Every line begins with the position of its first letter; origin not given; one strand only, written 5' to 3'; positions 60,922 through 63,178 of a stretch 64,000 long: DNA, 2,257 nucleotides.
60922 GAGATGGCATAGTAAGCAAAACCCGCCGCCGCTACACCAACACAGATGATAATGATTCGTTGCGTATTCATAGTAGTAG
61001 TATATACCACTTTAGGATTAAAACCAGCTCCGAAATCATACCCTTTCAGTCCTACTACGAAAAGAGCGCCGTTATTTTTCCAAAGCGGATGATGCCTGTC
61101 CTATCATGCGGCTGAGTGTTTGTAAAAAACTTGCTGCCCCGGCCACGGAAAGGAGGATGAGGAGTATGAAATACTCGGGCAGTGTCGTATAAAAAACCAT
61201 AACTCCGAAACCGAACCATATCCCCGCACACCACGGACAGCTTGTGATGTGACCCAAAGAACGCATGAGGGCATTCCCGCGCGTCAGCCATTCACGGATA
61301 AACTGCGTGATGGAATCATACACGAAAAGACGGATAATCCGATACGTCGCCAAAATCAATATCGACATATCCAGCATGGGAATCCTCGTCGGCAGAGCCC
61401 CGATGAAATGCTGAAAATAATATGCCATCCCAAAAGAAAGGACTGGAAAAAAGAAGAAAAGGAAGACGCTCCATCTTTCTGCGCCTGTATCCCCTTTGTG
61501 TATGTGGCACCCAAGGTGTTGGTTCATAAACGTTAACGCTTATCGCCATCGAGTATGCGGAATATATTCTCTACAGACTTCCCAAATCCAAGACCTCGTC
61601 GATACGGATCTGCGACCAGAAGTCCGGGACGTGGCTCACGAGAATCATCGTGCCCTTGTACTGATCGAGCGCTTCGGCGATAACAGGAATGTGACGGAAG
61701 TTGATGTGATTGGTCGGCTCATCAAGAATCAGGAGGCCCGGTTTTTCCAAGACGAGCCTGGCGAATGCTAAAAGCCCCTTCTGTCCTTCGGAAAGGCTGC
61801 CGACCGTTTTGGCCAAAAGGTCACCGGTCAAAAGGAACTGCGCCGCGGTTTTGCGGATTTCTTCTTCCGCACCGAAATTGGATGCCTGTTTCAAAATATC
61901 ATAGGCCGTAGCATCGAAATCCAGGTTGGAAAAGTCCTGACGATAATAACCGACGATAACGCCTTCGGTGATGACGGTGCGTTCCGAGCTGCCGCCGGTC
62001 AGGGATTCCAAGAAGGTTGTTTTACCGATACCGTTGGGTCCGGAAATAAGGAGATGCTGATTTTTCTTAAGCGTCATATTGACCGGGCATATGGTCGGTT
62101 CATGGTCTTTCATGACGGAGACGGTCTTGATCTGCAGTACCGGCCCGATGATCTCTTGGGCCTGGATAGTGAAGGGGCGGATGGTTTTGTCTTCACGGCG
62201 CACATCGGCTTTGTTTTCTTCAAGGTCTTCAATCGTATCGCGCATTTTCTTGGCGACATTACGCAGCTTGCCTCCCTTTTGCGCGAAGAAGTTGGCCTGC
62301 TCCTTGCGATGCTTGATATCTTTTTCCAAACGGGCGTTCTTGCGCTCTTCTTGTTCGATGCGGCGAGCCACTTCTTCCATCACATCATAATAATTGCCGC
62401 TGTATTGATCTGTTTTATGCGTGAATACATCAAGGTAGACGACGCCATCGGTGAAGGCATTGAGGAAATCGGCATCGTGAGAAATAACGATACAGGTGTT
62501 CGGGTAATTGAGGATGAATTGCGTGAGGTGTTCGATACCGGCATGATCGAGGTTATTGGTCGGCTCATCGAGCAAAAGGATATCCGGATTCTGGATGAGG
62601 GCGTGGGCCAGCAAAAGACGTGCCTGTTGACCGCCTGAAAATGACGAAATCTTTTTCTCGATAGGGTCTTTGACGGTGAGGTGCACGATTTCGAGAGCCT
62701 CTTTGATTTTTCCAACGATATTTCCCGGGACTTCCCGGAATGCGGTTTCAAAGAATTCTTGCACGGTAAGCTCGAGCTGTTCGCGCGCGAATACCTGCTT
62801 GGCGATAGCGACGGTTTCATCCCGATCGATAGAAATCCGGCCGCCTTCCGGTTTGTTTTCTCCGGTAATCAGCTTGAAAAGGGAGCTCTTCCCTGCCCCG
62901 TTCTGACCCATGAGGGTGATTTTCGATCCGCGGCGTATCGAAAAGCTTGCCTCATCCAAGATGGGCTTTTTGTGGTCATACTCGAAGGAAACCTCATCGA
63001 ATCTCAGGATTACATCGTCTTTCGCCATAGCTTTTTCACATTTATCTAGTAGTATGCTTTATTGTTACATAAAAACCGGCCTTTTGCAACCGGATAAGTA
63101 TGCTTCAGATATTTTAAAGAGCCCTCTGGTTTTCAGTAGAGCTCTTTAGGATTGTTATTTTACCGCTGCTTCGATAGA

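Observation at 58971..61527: Putative extracytoplasmic redox operon: DUF1360 - DM13-like - MerT-like CC membrane protein - membrane-anchored MsrAB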

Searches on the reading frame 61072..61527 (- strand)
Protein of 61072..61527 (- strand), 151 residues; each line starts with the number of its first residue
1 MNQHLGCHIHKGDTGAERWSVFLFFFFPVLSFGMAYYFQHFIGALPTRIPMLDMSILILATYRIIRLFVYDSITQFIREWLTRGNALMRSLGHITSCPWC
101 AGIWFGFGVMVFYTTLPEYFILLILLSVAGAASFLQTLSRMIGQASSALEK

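Call 3: search_protein_families(library=pfam, max_evalue=1, proteins=[window:61072-61527:-])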
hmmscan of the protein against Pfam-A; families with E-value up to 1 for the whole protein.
window:61072-61527:- (151 aa): 2 families
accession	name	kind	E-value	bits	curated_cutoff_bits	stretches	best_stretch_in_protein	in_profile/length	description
PF07098.16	DUF1360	-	5.1e-16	59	21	2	84-138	46-101/102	Protein of unknown function (DUF1360)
PF13453.11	Zn_ribbon_TFIIB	-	0.018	14.9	22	1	89-106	14-31/41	Transcription factor zinc-finger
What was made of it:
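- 61072..61527 (-): DUF1360 membrane protein of 151 aa with an invariant SCPWC motif. It is a lineage-specific neighbour and not part of the conserved module. PF07098 E 5.1e-16 (call 3).
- Checked: DUF1360, 61072-61527: PF07098, E 5e-16 (call 3).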

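Call 5: search_protein_families(library=ncbifam, max_evalue=0.1, proteins=[window:61072-61527:-])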
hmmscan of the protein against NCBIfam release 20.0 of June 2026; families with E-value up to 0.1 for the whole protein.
window:61072-61527:- (151 aa): 0 families

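Call 29: find_homologous_proteins(query=window:61072-61527:-, max_evalue=0.001)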
Query window:61072-61527:- (151 aa): 56 proteins with E <= 0.001 among 137 candidates.
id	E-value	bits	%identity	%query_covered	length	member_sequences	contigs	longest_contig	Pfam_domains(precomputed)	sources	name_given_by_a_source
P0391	1.8e-96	338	100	100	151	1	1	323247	PF07098.17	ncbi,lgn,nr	ncbi:MAG: DUF1360 domain-containing protein [Candidatus Moranbacteria bacterium]|nr:DUF1360 domain-c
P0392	1.4e-51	192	60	94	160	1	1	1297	PF07098.17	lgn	-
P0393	1.2e-19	89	42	67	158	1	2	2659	PF07098.17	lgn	-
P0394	2.0e-17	82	32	87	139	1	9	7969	PF07098.17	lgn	-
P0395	1.6e-16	79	37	85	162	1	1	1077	PF07098.17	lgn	-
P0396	1.1e-15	76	31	94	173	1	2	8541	PF07098.17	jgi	-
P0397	2.0e-15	75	34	85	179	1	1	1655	PF07098.17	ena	-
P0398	9.9e-15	73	37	70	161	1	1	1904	PF07098.17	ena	-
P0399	2.8e-14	71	37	70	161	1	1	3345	PF07098.17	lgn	-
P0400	1.2e-13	69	38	70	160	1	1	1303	PF07098.17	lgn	-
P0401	1.8e-13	69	37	70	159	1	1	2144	PF07098.17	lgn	-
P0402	3.3e-13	68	31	88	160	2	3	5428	PF07098.17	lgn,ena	-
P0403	3.7e-13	68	38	70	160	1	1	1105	PF07098.17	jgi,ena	-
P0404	1.1e-12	66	33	100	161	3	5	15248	PF07098.17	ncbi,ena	-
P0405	1.4e-12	66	35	70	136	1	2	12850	PF07098.17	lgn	-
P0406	1.7e-12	66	35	66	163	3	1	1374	PF07098.17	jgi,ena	-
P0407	2.0e-12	65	35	70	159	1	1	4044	PF07098.17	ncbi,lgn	-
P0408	9.2e-12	63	36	70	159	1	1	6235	PF07098.17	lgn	-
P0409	9.3e-12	63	36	69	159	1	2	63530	PF07098.17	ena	-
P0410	1.1e-11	63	35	70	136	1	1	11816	PF07098.17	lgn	-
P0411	1.2e-11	63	31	68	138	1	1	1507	PF07098.17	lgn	-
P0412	1.4e-11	63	35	70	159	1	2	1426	PF07098.17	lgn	-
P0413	1.5e-11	62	32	87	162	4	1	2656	PF07098.17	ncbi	-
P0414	1.6e-11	62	35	67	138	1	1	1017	PF07098.17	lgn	-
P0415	1.6e-11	62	34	87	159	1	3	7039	PF07098.17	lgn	-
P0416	1.6e-11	62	35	70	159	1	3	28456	PF07098.17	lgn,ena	-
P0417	1.8e-11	62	36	69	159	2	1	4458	PF07098.17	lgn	-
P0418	1.9e-11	62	32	85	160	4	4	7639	PF07098.17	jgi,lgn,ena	-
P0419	2.4e-11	62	35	69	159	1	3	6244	PF07098.17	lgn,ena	-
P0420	2.8e-11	62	33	70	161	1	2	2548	PF07098.17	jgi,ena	-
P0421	3.0e-11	62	34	68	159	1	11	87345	PF07098.17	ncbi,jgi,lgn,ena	-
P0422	3.0e-11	62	35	70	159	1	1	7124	PF07098.17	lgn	-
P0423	3.6e-11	61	33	70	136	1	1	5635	PF07098.17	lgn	-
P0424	3.7e-11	61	36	66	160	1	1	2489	PF07098.17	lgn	-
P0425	4.9e-11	61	35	70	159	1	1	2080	PF07098.17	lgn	-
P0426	7.5e-11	60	34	85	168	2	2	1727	PF07098.17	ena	-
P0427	9.4e-11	60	37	68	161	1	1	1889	PF07098.17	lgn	-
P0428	1.1e-10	60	31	88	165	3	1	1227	PF07098.17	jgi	jgi:hypothetical protein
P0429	1.1e-10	60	36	66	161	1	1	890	PF07098.17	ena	-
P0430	1.2e-10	60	34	70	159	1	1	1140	PF07098.17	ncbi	-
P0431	1.6e-10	59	30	87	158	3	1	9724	PF07098.17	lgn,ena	-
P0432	2.2e-10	59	34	70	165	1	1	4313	PF07098.17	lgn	-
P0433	3.0e-10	58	35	70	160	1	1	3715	PF07098.17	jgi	jgi:Protein of unknown function (DUF1360)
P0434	3.3e-10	58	33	70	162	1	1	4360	PF07098.17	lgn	-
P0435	3.4e-10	58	34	68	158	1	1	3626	PF07098.17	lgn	-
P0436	4.4e-10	58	30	88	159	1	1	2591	PF07098.17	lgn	-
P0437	4.7e-10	58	34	68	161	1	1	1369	PF07098.17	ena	-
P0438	5.6e-10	57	34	69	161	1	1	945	PF07098.17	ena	-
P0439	5.9e-10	57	34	68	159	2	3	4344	PF07098.17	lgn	-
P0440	6.4e-10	57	35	68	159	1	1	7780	PF07098.17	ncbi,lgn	-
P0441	1.4e-9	56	34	70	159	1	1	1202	PF07098.17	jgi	jgi:hypothetical protein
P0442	2.9e-9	55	35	54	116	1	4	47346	PF07098.17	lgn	-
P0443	3.8e-9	55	35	54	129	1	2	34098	PF07098.17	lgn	-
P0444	7.1e-9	54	35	64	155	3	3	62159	PF07098.17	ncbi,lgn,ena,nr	ncbi:MAG: DUF1360 domain-containing protein [Candidatus Pacebacteria bacterium]|nr:DUF1360 domain-co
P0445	3.9e-7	48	29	69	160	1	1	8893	PF07098.17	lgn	-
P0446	2.6e-6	45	35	70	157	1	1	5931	PF07098.17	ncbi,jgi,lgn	-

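Call 31: find_encoding_contigs(protein=P0421, flank=5000, max_places=4)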
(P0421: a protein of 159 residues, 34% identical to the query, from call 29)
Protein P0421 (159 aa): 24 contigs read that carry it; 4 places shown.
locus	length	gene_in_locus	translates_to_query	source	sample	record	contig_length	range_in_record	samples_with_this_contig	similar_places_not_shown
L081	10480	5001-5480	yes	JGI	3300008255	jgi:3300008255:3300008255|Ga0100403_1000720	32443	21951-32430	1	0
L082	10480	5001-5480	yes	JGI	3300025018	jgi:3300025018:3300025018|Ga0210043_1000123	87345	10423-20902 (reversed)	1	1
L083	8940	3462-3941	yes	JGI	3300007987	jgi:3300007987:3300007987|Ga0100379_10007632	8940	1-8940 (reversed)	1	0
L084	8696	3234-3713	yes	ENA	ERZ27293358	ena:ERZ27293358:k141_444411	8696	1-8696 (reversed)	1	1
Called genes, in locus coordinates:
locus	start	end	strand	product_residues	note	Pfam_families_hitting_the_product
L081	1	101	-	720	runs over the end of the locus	PF17854:FtsK_alpha, PF01580:FtsK_SpoIIIE, PF09397:FtsK_gamma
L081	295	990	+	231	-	-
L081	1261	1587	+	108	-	-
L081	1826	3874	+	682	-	-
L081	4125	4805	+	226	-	PF01797:Y1_Tnp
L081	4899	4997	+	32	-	-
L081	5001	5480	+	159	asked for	PF07098:DUF1360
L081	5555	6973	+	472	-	PF07731:Cu-oxidase_2, PF07732:Cu-oxidase_3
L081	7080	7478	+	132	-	PF01243:PNPOx_N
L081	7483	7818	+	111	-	PF01022:HTH_5 (weak), PF12840:HTH_20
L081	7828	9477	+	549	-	PF01565:FAD_binding_4, PF02913:FAD-oxidase_C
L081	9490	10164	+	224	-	-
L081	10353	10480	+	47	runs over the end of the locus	?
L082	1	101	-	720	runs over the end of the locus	PF17854:FtsK_alpha, PF01580:FtsK_SpoIIIE, PF09397:FtsK_gamma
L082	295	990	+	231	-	-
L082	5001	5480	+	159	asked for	PF07098:DUF1360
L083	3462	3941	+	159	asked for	PF07098:DUF1360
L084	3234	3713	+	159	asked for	PF07098:DUF1360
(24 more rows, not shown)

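Call 32: find_encoding_contigs(protein=P0444, flank=5000, max_places=3)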
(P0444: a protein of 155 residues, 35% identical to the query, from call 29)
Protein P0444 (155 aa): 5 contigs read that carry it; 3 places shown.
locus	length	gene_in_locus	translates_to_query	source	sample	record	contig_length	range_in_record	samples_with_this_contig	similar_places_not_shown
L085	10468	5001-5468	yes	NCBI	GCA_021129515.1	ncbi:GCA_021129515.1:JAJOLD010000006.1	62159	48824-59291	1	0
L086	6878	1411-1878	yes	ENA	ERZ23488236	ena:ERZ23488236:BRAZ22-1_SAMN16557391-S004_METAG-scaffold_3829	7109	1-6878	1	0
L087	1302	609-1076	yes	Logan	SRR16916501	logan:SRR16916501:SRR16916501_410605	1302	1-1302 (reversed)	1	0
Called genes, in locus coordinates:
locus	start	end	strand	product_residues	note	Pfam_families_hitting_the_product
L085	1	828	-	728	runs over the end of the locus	PF13491:FtsK_4TM (weak), PF17854:FtsK_alpha, PF01580:FtsK_SpoIIIE, PF09397:FtsK_gamma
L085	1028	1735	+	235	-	-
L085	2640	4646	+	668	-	-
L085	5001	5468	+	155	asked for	PF07098:DUF1360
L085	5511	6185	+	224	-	PF01797:Y1_Tnp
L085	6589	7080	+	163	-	PF00466:Ribosomal_L10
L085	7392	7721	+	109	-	PF16320:Ribosomal_L12_N, PF00542:Ribosomal_L12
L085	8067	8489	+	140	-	-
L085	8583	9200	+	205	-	-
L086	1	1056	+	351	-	?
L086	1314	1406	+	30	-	-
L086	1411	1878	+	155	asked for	PF07098:DUF1360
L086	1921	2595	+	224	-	PF01797:Y1_Tnp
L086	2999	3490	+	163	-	PF00466:Ribosomal_L10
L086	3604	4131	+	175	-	PF16320:Ribosomal_L12_N, PF00542:Ribosomal_L12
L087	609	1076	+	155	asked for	PF07098:DUF1360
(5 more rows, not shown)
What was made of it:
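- Its relatives sit beside multicopper oxidase, a Y1 transposase or ribosomal genes (calls 31, 32).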

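Call 50: find_encoding_contigs(protein=P0392, flank=3000, max_places=3)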
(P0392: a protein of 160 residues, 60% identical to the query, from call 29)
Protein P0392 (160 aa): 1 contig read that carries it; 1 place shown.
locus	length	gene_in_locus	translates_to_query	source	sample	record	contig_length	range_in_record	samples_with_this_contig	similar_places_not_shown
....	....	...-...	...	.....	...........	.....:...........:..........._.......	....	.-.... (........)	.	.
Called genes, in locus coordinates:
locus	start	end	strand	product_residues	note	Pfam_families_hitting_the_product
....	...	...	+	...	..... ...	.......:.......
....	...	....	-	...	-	?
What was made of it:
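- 61072..61527 (-): Unrelated contexts elsewhere (calls 31, 32, 50).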

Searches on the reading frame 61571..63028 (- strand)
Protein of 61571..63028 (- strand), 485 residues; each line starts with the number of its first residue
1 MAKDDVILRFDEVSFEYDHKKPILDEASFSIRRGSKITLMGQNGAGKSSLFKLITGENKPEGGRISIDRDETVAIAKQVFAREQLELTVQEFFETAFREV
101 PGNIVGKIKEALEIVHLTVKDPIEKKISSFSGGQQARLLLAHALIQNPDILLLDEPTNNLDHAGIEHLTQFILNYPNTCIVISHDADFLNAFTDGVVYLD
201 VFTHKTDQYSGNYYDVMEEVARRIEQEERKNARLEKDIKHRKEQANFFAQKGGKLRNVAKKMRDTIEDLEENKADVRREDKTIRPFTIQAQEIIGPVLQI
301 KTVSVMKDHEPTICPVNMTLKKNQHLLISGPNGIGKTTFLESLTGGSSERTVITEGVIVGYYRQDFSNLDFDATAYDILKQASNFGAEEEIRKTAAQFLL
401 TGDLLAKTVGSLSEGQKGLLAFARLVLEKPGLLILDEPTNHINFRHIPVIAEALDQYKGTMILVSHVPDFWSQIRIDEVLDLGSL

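Call 3: search_protein_families(library=pfam, max_evalue=1, proteins=[window:61571-63028:-])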
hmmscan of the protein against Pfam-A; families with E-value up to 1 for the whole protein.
window:61571-63028:- (485 aa): 54 families (the best 25 are shown)
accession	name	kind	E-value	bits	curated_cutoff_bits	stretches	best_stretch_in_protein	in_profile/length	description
PF00005.33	ABC_tran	-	1e-46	159.4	25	2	24-158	1-137/137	ABC transporter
PF13304.12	AAA_21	-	8.5e-15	56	27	4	126-186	234-300/304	AAA domain, putative AbiEii toxin, Type IV TA system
PF02463.25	SMC_N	-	6.2e-09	36.1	40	2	128-192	135-205/220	RecF/RecN/SMC N terminal domain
PF03193.22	RsgA_GTPase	-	3.3e-08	34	30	2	35-68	107-140/174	RsgA GTPase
PF13401.12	AAA_22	-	1.3e-06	29.2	27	2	322-399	4-79/130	AAA domain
PF13555.12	AAA_29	-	2.2e-06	27.8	27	2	27-51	15-39/61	P-loop containing region of AAA domain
PF20720.3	nSTAND3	-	8e-06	26.1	27.2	1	319-344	13-38/155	Novel STAND NTPase 3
PF13191.12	AAA_16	-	9e-06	26.7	32.6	1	324-381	25-85/167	AAA ATPase domain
PF12848.13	ABC_tran_Xtn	-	1.2e-05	25.8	25.9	1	203-282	5-82/85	ABC transporter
PF13479.12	AAA_24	-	5.8e-05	23.5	27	1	323-349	2-23/195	AAA domain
PF13476.12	AAA_23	-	0.00012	23.3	27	1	327-345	23-41/201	AAA domain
PF06414.18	Zeta_toxin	-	0.00032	20.6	22.3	1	38-72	20-54/199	Zeta toxin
PF03266.21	NTPase_1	-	0.00047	20.5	23.9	1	325-374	1-50/168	NTPase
PF05272.17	VapE-like_dom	-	0.00078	19.4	25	1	319-345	47-73/217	Virulence-associated protein E-like domain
PF01926.29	MMR_HSR1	-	0.00087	19.8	21.9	1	36-59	1-23/113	50S ribosome-binding GTPase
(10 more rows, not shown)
